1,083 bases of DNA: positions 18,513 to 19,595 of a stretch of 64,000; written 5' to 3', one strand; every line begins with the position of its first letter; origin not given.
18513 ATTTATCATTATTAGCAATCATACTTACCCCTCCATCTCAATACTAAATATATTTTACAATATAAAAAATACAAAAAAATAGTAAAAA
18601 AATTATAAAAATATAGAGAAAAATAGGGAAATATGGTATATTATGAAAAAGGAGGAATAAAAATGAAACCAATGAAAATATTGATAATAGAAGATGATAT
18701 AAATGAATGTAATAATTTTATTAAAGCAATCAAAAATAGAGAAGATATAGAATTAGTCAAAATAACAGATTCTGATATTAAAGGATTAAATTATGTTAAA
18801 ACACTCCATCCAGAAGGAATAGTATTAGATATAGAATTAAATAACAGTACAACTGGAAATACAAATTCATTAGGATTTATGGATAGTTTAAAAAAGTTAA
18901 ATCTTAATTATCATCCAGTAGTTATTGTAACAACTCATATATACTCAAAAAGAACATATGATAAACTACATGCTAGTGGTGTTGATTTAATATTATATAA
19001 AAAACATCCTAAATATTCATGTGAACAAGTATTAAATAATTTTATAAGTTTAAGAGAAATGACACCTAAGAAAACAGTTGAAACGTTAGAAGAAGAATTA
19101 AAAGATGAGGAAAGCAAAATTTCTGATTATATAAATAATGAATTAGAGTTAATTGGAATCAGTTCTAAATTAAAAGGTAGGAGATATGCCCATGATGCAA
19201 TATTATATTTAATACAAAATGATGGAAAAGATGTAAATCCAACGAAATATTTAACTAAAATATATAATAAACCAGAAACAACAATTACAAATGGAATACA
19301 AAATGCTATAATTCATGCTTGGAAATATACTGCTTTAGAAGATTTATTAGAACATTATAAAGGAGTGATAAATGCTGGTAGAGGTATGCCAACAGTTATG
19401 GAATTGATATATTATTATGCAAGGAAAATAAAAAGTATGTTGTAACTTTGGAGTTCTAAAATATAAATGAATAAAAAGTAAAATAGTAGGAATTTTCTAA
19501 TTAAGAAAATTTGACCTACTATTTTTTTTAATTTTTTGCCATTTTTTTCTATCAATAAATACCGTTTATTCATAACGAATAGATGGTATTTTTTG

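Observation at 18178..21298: Unusual signalling module: a 7-TM AgrC-like kinase paired with a response regulator that has a Spo0A-type output domain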

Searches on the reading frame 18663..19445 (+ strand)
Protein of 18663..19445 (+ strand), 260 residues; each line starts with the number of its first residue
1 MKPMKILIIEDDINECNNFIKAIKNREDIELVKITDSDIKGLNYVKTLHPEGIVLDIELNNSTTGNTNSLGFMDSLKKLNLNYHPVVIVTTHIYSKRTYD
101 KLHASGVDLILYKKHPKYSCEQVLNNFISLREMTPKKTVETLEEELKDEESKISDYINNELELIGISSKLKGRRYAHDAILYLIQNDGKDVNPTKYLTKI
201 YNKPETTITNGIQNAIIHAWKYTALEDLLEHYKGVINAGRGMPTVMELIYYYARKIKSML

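Call 3: search_protein_families(library=pfam, proteins=[window:18663-19445:+], max_evalue=0.01)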
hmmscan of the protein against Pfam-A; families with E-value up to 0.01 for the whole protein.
window:18663-19445:+ (260 aa): 3 families
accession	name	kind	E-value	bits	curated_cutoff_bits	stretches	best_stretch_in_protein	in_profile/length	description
PF08769.17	Spo0A_C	-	1.2e-10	41.7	25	1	157-256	1-104/104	Sporulation initiation factor Spo0A C terminal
PF00072.30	Response_reg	-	0.00011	22.8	30.2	1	6-113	1-99/111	Response regulator receiver domain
PF25569.1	TPR_ZFYVE26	-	0.0043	17.7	27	0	117-158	37-79/123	ZFYVE26-like, TPR repeats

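Call 4: search_protein_families(library=ncbifam, proteins=[window:18663-19445:+], max_evalue=0.01)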
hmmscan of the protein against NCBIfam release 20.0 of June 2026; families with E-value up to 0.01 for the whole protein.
window:18663-19445:+ (260 aa): 7 families
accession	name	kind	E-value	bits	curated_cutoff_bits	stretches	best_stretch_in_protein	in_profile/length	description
TIGR02875.1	spore_0_A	equivalog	4.5e-16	58.9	200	1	3-256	2-255/262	sporulation transcription factor Spo0A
NF008677.0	PRK11697.1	equivalog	2.9e-05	23.5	246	1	4-61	2-59/238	two-component system response regulator BtsR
NF001965.0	PRK00742.1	subfamily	0.00018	20.8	293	1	2-114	2-109/357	chemotaxis-specific protein-glutamate methyltransferase CheB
NF009206.0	PRK12555.1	subfamily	0.00093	18.2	342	1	4-112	1-104/340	chemotaxis-specific protein-glutamate methyltransferase CheB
NF008318.0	PRK11107.1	equivalog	0.00096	17.3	890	1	2-152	666-809/920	two-component sensor histidine kinase BarA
NF045717.1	DVU0259_DivK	exception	0.0027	17.9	160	1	4-63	3-60/117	DVU0259 family response regulator domain-containing protein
NF007935.0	PRK10651.1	equivalog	0.0034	16.6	250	1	3-90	6-87/216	two-component system response regulator NarL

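Call 8: find_homologous_proteins(query=window:18663-19445:+, max_evalue=0.001)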
Query window:18663-19445:+ (260 aa): 1177 proteins with E <= 0.001 among 1800 candidates; the best 120 are listed.
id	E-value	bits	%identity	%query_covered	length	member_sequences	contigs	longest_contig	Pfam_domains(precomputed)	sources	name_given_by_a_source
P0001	2.9e-164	562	99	100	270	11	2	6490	PF08769.18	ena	-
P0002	4.5e-143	493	85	100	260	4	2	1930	PF00072.31,PF08769.18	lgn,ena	-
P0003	2.1e-142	491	86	100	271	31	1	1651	PF00072.31,PF08769.18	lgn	-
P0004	2.5e-111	389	67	100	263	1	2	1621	PF00072.31,PF08769.18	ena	-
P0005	5.1e-111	388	67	100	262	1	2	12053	PF00072.31,PF08769.18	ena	-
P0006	7.3e-111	388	67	100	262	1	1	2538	PF00072.31,PF08769.18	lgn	-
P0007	9.7e-111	387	71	99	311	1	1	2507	PF00072.31,PF08769.18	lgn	-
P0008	1.2e-110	387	71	99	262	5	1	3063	PF00072.31,PF08769.18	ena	-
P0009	3.3e-110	385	67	100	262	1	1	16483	PF00072.31,PF08769.18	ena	-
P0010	3.7e-110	385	69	100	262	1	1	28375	PF00072.31,PF08769.18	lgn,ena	-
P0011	4.7e-110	385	67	100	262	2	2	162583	PF00072.31,PF08769.18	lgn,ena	-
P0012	5.7e-110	385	68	100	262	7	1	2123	PF00072.31,PF08769.18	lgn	-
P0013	6.7e-110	384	68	100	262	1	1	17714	PF00072.31,PF08769.18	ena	-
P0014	9.4e-110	384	66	100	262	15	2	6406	PF00072.31,PF08769.18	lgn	-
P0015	1.6e-109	383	67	100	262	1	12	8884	PF00072.31,PF08769.18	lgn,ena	-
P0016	5.0e-109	382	67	100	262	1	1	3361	PF00072.31,PF08769.18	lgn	-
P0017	5.5e-109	381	69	98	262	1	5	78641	PF00072.31,PF08769.18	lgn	-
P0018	8.2e-109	381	66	100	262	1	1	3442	PF00072.31,PF08769.18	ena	-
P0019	8.3e-109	381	66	100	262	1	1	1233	PF00072.31,PF08769.18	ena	-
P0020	1.8e-108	380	66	100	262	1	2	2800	PF00072.31,PF08769.18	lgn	-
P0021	1.8e-108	380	67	98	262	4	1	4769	PF00072.31,PF08769.18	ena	-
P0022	2.0e-108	380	66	99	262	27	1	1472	PF00072.31,PF08769.18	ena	-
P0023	2.1e-108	379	68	100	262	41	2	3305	PF00072.31,PF08769.18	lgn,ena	-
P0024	2.2e-108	379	66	100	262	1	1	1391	PF00072.31,PF08769.18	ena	-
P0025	2.5e-108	379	68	100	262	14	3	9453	PF08769.18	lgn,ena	-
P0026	2.7e-108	379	69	98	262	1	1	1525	PF00072.31,PF08769.18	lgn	-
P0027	2.9e-108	379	66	100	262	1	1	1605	PF00072.31,PF08769.18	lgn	-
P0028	3.9e-108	379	67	100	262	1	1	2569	PF00072.31,PF08769.18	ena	-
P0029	4.2e-108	379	67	100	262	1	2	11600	PF00072.31,PF08769.18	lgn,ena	-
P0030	6.0e-108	378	66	100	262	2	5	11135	PF00072.31,PF08769.18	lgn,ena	-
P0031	6.2e-108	378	66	100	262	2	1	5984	PF00072.31,PF08769.18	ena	-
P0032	7.0e-108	378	66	100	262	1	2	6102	PF00072.31,PF08769.18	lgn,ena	-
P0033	9.3e-108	377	67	100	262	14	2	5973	PF08769.18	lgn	-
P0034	9.7e-108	377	66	100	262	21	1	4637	PF00072.31,PF08769.18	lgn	-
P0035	1.0e-107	377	67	100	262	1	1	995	PF00072.31,PF08769.18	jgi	-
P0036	1.5e-107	377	67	100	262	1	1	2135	PF00072.31,PF08769.18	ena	-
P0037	1.5e-107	377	66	100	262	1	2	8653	PF00072.31,PF08769.18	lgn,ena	-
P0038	1.6e-107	377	64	100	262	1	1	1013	PF00072.31,PF08769.18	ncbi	-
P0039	1.7e-107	377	65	100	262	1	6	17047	PF00072.31,PF08769.18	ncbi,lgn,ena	-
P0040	2.5e-107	376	66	98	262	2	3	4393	PF00072.31,PF08769.18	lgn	-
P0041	3.4e-107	376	66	98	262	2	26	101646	PF00072.31,PF08769.18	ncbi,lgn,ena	-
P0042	3.7e-107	375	66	100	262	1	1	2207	PF00072.31,PF08769.18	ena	-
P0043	4.1e-107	375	66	100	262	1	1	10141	PF00072.31,PF08769.18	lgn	-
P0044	4.4e-107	375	66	100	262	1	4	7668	PF00072.31,PF08769.18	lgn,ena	-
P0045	5.1e-107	375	67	99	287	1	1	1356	PF00072.31,PF08769.18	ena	-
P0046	5.2e-107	375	65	100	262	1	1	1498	PF00072.31,PF08769.18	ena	-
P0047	5.4e-107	375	65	100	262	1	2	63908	PF00072.31,PF08769.18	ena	-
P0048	6.1e-107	375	65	100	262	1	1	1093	PF00072.31,PF08769.18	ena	-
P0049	6.5e-107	375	66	100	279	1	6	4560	PF00072.31,PF08769.18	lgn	-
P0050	6.8e-107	375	66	100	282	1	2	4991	PF00072.31,PF08769.18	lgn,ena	-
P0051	6.9e-107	375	66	99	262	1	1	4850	PF00072.31,PF08769.18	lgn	-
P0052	7.4e-107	374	65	100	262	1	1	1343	PF00072.31,PF08769.18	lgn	-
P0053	7.5e-107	374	64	100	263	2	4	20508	PF00072.31,PF08769.18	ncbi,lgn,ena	-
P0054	8.0e-107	374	66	100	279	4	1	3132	PF00072.31,PF08769.18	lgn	-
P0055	8.4e-107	374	66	100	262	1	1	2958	PF00072.31,PF08769.18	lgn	-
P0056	8.7e-107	374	66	99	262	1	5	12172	PF00072.31,PF08769.18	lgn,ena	-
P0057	9.2e-107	374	65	100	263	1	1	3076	PF00072.31,PF08769.18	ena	-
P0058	1.3e-106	374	65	100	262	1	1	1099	PF00072.31,PF08769.18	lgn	-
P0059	1.3e-106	374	65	100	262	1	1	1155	PF00072.31,PF08769.18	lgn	-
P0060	1.3e-106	374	66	99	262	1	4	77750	PF00072.31,PF08769.18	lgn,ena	-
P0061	1.6e-106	373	65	100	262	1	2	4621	PF00072.31,PF08769.18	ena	-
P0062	1.7e-106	373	66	99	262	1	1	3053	PF00072.31,PF08769.18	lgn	-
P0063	2.0e-106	373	65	100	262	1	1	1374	PF00072.31,PF08769.18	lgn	-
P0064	2.0e-106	373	66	100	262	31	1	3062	PF00072.31,PF08769.18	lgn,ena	-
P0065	2.2e-106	373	65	100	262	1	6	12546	PF00072.31,PF08769.18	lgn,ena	-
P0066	2.3e-106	373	64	100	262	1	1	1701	PF00072.31,PF08769.18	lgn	-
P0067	2.3e-106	373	66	100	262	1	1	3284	PF00072.31,PF08769.18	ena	-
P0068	2.4e-106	373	66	100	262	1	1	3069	PF00072.31,PF08769.18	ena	-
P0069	2.7e-106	373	65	100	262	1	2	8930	PF00072.31,PF08769.18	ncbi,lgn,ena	-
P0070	2.8e-106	373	66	100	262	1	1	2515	PF00072.31,PF08769.18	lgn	-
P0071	2.8e-106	373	64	100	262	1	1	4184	PF00072.31,PF08769.18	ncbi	-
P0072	3.0e-106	372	65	100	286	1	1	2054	PF00072.31,PF08769.18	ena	-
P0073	3.0e-106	372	67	100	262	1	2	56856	PF00072.31,PF08769.18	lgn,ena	-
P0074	3.1e-106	372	66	100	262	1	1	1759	PF00072.31,PF08769.18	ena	-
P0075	3.1e-106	372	66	100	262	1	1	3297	PF00072.31,PF08769.18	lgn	-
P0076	3.2e-106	372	65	100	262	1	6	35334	PF00072.31,PF08769.18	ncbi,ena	-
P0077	3.2e-106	372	66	100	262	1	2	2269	PF00072.31,PF08769.18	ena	-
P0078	3.3e-106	372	65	100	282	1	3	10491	PF00072.31,PF08769.18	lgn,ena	-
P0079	3.7e-106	372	67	100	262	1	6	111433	PF00072.31,PF08769.18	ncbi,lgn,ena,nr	ncbi:MAG: response regulator [Clostridia bacterium]|nr:response regulator [Clostridia bacterium]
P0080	4.1e-106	372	66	100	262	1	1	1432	PF00072.31,PF08769.18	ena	-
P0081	6.4e-106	371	66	100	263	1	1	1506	PF00072.31,PF08769.18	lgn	-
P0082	6.5e-106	371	66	100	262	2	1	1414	PF00072.31,PF08769.18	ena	-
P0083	6.6e-106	371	65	98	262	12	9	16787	PF00072.31,PF08769.18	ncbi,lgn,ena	-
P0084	7.0e-106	371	67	100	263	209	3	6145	PF00072.31,PF08769.18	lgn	-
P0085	7.1e-106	371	65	100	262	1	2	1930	PF00072.31,PF08769.18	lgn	-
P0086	7.3e-106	371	65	100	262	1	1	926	PF00072.31,PF08769.18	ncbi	-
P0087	7.5e-106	371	66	100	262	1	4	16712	PF00072.31,PF08769.18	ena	-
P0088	7.8e-106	371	66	100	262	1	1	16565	PF00072.31,PF08769.18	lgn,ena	-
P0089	8.9e-106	371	66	98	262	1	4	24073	PF00072.31,PF08769.18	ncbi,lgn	ncbi:MAG: sporulation initiation factor Spo0A C-terminal domain-containing protein [Clostridia bacte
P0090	9.0e-106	371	64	100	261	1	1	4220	PF00072.31,PF08769.18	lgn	-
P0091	9.1e-106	371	65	100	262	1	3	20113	PF00072.31,PF08769.18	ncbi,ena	-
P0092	9.4e-106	371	66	100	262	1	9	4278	PF00072.31,PF08769.18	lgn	-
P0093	9.5e-106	371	66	100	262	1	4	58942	PF00072.31,PF08769.18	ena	-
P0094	1.1e-105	371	68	98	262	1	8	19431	PF08769.18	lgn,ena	-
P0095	1.1e-105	371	66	100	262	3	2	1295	PF00072.31,PF08769.18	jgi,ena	-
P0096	1.2e-105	371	66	100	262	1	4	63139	PF00072.31,PF08769.18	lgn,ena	-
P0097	1.2e-105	370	65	100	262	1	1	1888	PF00072.31,PF08769.18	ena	-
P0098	1.3e-105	370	65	100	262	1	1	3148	PF00072.31,PF08769.18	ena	-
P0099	1.3e-105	370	68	98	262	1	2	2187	PF08769.18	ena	-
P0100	1.4e-105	370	65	100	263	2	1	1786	PF00072.31,PF08769.18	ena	-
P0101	1.5e-105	370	64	100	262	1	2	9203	PF00072.31,PF08769.18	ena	-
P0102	1.5e-105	370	65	100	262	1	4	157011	PF00072.31,PF08769.18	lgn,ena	-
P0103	1.7e-105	370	66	100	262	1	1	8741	PF00072.31,PF08769.18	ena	-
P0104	1.7e-105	370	66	100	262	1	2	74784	PF00072.31,PF08769.18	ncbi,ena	-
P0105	1.7e-105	370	65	100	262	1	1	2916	PF00072.31,PF08769.18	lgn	-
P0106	1.8e-105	370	64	100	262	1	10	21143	PF00072.31,PF08769.18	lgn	-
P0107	1.8e-105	370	65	100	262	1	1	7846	PF00072.31,PF08769.18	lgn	-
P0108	1.9e-105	370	67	98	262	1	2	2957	PF00072.31,PF08769.18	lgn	-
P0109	1.9e-105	370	66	98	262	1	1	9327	PF00072.31,PF08769.18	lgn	-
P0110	1.9e-105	370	66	100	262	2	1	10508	PF00072.31,PF08769.18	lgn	-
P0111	1.9e-105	370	65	100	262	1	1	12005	PF00072.31,PF08769.18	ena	-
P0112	2.0e-105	370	67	100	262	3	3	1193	PF00072.31,PF08769.18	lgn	-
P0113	2.0e-105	370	64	100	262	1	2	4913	PF00072.31,PF08769.18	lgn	-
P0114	2.0e-105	370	65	100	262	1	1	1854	PF00072.31,PF08769.18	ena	-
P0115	2.4e-105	370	65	98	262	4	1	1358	PF00072.31,PF08769.18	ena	-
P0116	2.7e-105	369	64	100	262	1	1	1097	PF00072.31,PF08769.18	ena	-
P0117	2.7e-105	369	65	100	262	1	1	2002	PF00072.31,PF08769.18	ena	-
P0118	2.8e-105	369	65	100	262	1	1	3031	PF00072.31,PF08769.18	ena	-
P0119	2.9e-105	369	64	100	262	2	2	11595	PF00072.31,PF08769.18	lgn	-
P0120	3.0e-105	369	65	100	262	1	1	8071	PF00072.31,PF08769.18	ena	-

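Call 9: find_encoding_contigs(protein=P0079, flank=8000, max_places=3)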
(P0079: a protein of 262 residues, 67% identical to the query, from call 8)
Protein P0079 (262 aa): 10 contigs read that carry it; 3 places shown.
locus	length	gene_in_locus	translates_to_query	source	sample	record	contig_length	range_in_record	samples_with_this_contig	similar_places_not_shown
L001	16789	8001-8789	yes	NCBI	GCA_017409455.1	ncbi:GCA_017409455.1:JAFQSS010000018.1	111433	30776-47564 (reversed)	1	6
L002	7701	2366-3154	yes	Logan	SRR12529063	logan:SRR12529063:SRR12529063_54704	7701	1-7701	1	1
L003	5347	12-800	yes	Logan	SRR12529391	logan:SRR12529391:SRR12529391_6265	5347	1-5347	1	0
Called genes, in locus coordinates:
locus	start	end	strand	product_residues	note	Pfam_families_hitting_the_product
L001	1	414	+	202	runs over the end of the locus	PF12844:HTH_19, PF13560:HTH_31 (weak), PF01381:HTH_3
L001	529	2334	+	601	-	PF01555:N6_N4_Mtase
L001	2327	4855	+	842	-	PF04851:ResIII, PF18766:SWI2_SNF2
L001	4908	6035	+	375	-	PF08240:ADH_N, PF00107:ADH_zinc_N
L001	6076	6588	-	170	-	PF00293:NUDIX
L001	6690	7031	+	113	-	PF00719:Pyrophosphatase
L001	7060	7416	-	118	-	-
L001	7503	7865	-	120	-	-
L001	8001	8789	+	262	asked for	PF00072:Response_reg (weak), PF08769:Spo0A_C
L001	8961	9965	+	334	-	PF15731:MqsA_antitoxin (faint), PF13274:SocA_Panacea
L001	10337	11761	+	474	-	-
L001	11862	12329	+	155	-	PF00293:NUDIX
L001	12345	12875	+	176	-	PF01931:NTPase_I-T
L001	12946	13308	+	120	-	-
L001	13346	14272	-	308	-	PF04055:Radical_SAM, PF16199:Radical_SAM_C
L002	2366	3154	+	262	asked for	PF00072:Response_reg (weak), PF08769:Spo0A_C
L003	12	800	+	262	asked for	PF00072:Response_reg (weak), PF08769:Spo0A_C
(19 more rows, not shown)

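Call 10: find_encoding_contigs(protein=P0011, flank=8000, max_places=2)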
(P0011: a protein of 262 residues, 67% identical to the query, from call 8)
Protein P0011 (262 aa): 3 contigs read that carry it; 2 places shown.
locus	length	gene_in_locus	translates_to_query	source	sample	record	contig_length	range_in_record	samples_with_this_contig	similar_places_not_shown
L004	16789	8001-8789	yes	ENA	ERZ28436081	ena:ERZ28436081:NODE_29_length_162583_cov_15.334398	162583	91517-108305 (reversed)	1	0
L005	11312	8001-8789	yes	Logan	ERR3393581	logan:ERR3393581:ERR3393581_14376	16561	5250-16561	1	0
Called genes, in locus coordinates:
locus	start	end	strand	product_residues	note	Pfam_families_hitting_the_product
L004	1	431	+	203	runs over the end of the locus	PF18734:HEPN_AbiU2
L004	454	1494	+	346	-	PF14903:WG_beta_rep (weak)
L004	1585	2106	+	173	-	-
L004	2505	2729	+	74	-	-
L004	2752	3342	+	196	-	-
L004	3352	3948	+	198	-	-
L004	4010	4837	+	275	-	PF24716:WapI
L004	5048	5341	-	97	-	-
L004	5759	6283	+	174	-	PF13238:AAA_18, PF13671:AAA_33 (weak)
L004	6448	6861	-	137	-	-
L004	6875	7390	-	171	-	PF00293:NUDIX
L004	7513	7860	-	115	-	-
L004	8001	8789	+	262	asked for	PF00072:Response_reg (weak), PF08769:Spo0A_C (weak)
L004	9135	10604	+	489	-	-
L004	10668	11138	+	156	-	PF00293:NUDIX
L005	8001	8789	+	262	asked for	PF00072:Response_reg (weak), PF08769:Spo0A_C (weak)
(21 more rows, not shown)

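Call 11: find_related_loci(query=window:18663-19445:+, collection=genome_contigs, flank=6000)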
Query window:18663-19445:+ (260 aa) in genome_contigs; peptide patterns used: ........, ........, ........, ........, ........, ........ (x = any residue, [..] = any of these).
154 stretches matched a pattern; 6 encode a relative of the query (tblastn E <= 1e-3); 6 distinct loci.
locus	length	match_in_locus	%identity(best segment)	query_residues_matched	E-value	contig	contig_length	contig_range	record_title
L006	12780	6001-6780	97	1-260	2e-169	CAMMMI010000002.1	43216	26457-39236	MAG: uncultured Clostridium sp. isolate ERR4968580_bin.12_MetaWRAP_v1.1_MAG genome assembly, contig: NODE_434_length_432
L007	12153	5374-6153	85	1-260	8e-144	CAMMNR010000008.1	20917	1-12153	MAG: uncultured Clostridium sp. isolate ERR4968678_bin.68_MetaWRAP_v1.1_MAG genome assembly, contig: NODE_1741_length_20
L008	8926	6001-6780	60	1-260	4e-105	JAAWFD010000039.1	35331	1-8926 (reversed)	MAG: Clostridia bacterium isolate ABMPRH_55_1 SL341419_scaffold_1674, whole genome shotgun sequence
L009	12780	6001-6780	60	1-260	5e-105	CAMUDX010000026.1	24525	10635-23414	MAG TPA_asm: uncultured Clostridium sp. isolate SRR14038234_bin.35_metawrap_v1.3_MAG genome assembly, contig: NODE.3118_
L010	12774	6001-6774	49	2-260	5e-72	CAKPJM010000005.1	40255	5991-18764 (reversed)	MAG: uncultured Clostridia bacterium isolate REFINED_METABAT215_TOP10_CONTIGS_1500_ASSEMBLY_K77_MERGED__Hadza_PheChl_Fib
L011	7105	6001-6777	46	3-260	5e-69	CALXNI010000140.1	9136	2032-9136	MAG: uncultured Clostridia bacterium isolate E25__bin59 genome assembly, contig: E25__k127_1165011, whole genome shotgun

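Call 15: search_solved_structures(query=window:18663-19445:+, max_evalue=1, show_alignments=2)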
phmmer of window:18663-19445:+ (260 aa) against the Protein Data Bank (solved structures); distinct sequences matched with E-value up to 1: 8.
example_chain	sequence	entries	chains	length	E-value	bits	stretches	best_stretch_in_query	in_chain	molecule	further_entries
3b2n_A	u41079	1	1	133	0.00039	23.2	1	6-116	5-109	Uncharacterized protein Q99UF4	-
1fc3_A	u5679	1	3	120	0.0081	18.9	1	157-257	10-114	SPO0A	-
3kht_A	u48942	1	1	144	0.016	17.9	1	3-110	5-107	Response regulator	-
1a87_A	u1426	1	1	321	0.081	15.6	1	107-230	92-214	COLICIN N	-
1lq1_A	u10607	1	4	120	0.13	14.9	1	157-257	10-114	Stage 0 sporulation protein A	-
5hev_A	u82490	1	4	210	0.16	14.6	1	5-182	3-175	Response regulator protein VraR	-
9phz_E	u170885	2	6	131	0.39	13.4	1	2-95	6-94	Stage 0 sporulation protein A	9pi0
9xzo_A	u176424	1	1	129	0.52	13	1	5-109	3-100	De novo protein M1X0B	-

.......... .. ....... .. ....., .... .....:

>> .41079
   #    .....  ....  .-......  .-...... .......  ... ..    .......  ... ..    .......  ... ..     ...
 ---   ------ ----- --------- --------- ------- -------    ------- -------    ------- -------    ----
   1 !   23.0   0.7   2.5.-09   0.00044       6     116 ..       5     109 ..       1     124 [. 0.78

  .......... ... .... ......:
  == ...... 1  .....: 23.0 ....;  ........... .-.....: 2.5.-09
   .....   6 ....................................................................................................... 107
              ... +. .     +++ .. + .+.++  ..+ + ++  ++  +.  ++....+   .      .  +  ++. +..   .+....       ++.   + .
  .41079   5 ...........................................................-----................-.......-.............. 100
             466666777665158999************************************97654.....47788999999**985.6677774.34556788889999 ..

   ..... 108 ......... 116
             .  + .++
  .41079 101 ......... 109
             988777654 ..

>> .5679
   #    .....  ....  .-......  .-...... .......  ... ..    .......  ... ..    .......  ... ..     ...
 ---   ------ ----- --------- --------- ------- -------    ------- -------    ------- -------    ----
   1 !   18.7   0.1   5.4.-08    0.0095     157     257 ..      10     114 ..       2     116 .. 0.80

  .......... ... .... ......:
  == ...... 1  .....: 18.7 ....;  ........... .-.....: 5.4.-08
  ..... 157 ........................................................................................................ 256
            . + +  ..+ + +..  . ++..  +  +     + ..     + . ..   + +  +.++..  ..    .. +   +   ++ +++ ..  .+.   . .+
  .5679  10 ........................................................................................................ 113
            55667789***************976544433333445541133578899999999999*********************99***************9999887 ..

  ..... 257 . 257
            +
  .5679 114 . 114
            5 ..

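Call 28: find_related_loci(query=A1, collection=metagenome_contigs, flank=4000)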
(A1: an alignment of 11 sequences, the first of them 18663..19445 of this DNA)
Query A1 (260 aa) in metagenome_contigs; peptide patterns used: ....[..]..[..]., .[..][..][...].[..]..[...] (x = any residue, [..] = any of these).
407 stretches matched a pattern; 253 encode a relative of the query (tblastn E <= 1e-3); the best 80 are kept; 80 distinct loci.
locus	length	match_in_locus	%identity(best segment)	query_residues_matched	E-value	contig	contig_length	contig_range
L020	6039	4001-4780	66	2-260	6e-112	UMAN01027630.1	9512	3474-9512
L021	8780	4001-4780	66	2-260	6e-112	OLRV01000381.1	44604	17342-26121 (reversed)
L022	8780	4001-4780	66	2-260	9e-112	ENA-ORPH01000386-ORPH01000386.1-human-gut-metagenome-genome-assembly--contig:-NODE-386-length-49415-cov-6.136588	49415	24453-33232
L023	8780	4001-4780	66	2-260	1e-111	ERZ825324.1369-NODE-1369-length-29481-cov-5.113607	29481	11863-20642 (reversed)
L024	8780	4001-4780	66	2-260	2e-111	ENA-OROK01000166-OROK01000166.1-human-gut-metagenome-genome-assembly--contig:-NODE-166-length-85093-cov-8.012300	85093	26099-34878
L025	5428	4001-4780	66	2-260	2e-111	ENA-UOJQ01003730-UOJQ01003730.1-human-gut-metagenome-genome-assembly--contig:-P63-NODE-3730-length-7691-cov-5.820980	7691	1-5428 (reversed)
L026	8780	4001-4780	65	2-260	2e-110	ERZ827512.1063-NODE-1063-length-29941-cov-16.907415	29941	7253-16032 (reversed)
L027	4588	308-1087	65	2-260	4e-111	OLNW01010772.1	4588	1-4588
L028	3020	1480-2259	65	2-260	2e-113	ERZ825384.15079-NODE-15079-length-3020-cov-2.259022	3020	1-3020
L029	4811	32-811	65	2-260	4e-110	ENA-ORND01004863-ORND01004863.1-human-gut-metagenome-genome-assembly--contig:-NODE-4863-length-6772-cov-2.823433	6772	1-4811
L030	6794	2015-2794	65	2-260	7e-110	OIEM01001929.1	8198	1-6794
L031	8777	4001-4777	63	2-260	4e-110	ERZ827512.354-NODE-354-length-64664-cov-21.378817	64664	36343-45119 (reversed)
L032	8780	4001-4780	65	2-260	8e-110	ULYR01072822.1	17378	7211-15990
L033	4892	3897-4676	65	2-260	4e-110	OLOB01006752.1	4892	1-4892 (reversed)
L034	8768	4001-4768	63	2-257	1e-108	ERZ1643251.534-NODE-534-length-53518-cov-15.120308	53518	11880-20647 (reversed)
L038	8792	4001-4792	64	1-260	5e-107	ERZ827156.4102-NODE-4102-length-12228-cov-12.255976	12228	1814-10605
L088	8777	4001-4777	61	2-260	2e-103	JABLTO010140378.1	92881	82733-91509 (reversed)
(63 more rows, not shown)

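Call 29: find_related_loci(query=A1, collection=viral_contigs, flank=6000)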
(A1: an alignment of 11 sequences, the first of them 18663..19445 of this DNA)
Query A1 (260 aa) in viral_contigs; peptide patterns used: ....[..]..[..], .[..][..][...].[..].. (x = any residue, [..] = any of these).
60 stretches matched a pattern, but none encodes a relative of the query by tblastn (E <= 1e-3).
